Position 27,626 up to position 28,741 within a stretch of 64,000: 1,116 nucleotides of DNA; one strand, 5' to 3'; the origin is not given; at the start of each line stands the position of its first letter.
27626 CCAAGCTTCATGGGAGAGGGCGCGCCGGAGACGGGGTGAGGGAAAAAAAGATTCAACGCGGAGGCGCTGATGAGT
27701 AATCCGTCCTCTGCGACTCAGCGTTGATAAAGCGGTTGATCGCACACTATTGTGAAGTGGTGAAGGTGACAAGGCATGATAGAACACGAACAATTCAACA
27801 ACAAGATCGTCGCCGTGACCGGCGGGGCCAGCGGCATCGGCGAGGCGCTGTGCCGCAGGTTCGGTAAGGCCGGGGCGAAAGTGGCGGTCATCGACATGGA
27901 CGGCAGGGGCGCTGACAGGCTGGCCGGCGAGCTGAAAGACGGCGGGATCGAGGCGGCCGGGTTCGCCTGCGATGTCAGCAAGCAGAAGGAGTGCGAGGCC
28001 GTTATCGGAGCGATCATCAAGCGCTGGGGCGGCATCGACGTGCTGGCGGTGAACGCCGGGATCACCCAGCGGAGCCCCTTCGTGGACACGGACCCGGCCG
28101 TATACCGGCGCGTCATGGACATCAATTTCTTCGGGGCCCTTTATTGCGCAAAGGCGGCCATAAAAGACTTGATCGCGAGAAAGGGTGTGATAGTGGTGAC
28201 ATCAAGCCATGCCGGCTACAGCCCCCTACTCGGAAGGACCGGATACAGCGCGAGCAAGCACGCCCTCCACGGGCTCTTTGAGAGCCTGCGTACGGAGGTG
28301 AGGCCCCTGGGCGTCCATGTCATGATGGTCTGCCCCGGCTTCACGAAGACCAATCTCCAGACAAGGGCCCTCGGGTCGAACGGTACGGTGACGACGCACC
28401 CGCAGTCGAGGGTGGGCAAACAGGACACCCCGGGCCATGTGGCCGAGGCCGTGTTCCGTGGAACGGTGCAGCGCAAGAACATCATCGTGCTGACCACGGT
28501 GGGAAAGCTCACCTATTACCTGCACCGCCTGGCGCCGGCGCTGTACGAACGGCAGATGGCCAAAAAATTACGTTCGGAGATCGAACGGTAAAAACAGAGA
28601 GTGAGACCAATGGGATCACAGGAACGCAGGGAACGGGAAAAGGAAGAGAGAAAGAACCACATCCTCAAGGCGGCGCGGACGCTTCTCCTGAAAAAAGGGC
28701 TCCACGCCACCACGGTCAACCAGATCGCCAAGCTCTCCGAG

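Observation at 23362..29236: Co-regulated SDR / HACL-like ThDP enzyme / MFS / SDR / TetR cluster next to xsc: candidate undescribed sulfonate feeder pathway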

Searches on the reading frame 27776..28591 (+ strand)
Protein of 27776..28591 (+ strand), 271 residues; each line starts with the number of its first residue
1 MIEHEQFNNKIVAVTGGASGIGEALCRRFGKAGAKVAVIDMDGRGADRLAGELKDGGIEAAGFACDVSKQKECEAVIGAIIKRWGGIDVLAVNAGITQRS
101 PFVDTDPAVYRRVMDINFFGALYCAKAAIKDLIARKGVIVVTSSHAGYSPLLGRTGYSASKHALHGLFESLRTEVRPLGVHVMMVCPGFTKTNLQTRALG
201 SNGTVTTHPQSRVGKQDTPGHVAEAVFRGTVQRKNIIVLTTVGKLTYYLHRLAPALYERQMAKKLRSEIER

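Call 3: search_protein_families(library=pfam, proteins=[window:27776-28591:+])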
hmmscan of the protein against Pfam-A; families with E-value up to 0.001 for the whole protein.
window:27776-28591:+ (271 aa): 5 families
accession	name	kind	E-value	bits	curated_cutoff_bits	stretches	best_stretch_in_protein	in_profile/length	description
PF00106.31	adh_short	-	1.4e-54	185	26.6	1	10-196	1-188/195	short chain dehydrogenase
PF13561.12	adh_short_C2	-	3.1e-41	142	27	1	18-226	3-213/236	Enoyl-(Acyl carrier protein) reductase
PF08659.16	KR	-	2.3e-12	47.7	22.6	1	13-174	4-166/180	KR domain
PF23441.1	SDR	-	3.3e-08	33.7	27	1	8-206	6-210/258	SDR-like rossmann domain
PF01370.27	Epimerase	-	0.00015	21.7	20.9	0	12-78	1-61/240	NAD dependent epimerase/dehydratase family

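Call 4: search_protein_families(library=ncbifam, proteins=[window:27776-28591:+])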
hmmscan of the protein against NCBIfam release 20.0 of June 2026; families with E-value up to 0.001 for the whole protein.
window:27776-28591:+ (271 aa): 221 families (the best 25 are shown)
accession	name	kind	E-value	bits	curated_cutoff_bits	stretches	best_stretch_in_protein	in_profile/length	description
NF004825.0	PRK06181.1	equivalog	7.1e-86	287.8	215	1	5-268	2-266/268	SDR family oxidoreductase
NF005878.0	PRK07825.1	subfamily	1.4e-49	169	287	1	4-267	4-254/278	short chain dehydrogenase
NF004526.0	PRK05872.1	subfamily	1.7e-46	158.7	276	1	3-268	4-268/297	short-chain dehydrogenase/reductase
NF004514.1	PRK05855.1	equivalog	7.7e-46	156.8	455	1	4-263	308-575/578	SDR family oxidoreductase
NF005495.0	PRK07109.1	subfamily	1.3e-45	156.1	264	1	4-264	3-262/334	SDR family oxidoreductase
NF052558.1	MBtsdlDhBudC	equivalog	7.9e-44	150.1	270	1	7-226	1-219/250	meso-2,3-butanediol dehydrogenase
NF005559.1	PRK07231.1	subfamily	1.9e-43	148.8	215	1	7-226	2-225/249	glucose 1-dehydrogenase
NF009466.0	PRK12826.1-2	subfamily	5.8e-42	143.9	222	1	9-226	3-222/248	3-oxoacyl-ACP reductase FabG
NF004198.0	PRK05653.1-3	equivalog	3e-41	141.5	296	1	5-226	3-224/248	3-oxoacyl-ACP reductase FabG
NF006123.0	PRK08267.1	equivalog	2.4e-40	138.4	261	1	10-266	3-257/261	SDR family oxidoreductase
NF004196.0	PRK05650.1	equivalog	2.6e-40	138.2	297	1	10-265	3-260/272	SDR family oxidoreductase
NF004791.0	PRK06138.1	equivalog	8.4e-40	136.6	312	1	7-202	3-198/252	SDR family oxidoreductase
NF005594.0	PRK07326.1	equivalog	1.2e-39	136.2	271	1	6-197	3-193/237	SDR family oxidoreductase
NF005067.0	PRK06484.1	equivalog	5.6e-39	134.1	713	1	8-226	272-489/524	short chain dehydrogenase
TIGR03206.1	benzo_BadH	equivalog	5.7e-39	134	431.2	1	8-196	2-191/250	2-hydroxycyclohexanecarboxyl-CoA dehydrogenase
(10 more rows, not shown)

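Call 34: search_solved_structures(query=window:27776-28591:+, max_evalue=1e-25)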
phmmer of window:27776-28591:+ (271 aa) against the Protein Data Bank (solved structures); distinct sequences matched with E-value up to 1e-25: 29.
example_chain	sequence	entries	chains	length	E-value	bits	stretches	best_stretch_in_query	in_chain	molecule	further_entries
2et6_A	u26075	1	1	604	3.8e-34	121.5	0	8-188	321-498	(3R)-hydroxyacyl-CoA dehydrogenase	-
4ni5_A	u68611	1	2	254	2.4e-32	115.7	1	4-218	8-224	Oxidoreductase, short-chain dehydrogenase/reductase family protein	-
5h5x_A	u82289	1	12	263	5.8e-32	114.4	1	6-220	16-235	Putative oxidoreductase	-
8sy8_A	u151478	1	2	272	5.2e-31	111.3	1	7-225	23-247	4-formylbenzenesulfonate dehydrogenase TsaC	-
5f1p_A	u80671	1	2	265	4e-29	105.1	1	8-224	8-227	PtmO8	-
4dml_A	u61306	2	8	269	5.2e-29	104.7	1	8-215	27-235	3-oxoacyl-[acyl-carrier-protein] reductase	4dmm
4gh5_A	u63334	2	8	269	2.5e-28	102.5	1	6-227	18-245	Short-chain dehydrogenase/reductase SDR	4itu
2jah_A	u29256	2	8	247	3.4e-28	102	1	8-197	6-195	CLAVULANIC ACID DEHYDROGENASE | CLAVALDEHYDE DEHYDROGENASE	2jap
3ak4_A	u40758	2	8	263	4.2e-28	101.7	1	11-199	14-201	NADH-dependent quinuclidinone reductase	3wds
3tjr_A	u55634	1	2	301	5.2e-28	101.4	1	7-216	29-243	short chain dehydrogenase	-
4trr_A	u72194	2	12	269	1.1e-27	100.4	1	6-232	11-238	Putative D-beta-hydroxybutyrate dehydrogenase | 3-hydroxybutyrate dehydrogenase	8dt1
1edo_A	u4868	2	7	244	1.2e-27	100.3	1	11-217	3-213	BETA-KETO ACYL CARRIER PROTEIN REDUCTASE | KETOACYL REDUCTASE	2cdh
4fn4_A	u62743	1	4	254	1.7e-27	99.7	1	5-195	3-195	Short chain dehydrogenase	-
7djs_A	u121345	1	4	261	2.3e-27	99.3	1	8-217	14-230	SDR family oxidoreductase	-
9x6o_A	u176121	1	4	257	5.4e-27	98.1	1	8-194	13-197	Ribitol 2-dehydrogenase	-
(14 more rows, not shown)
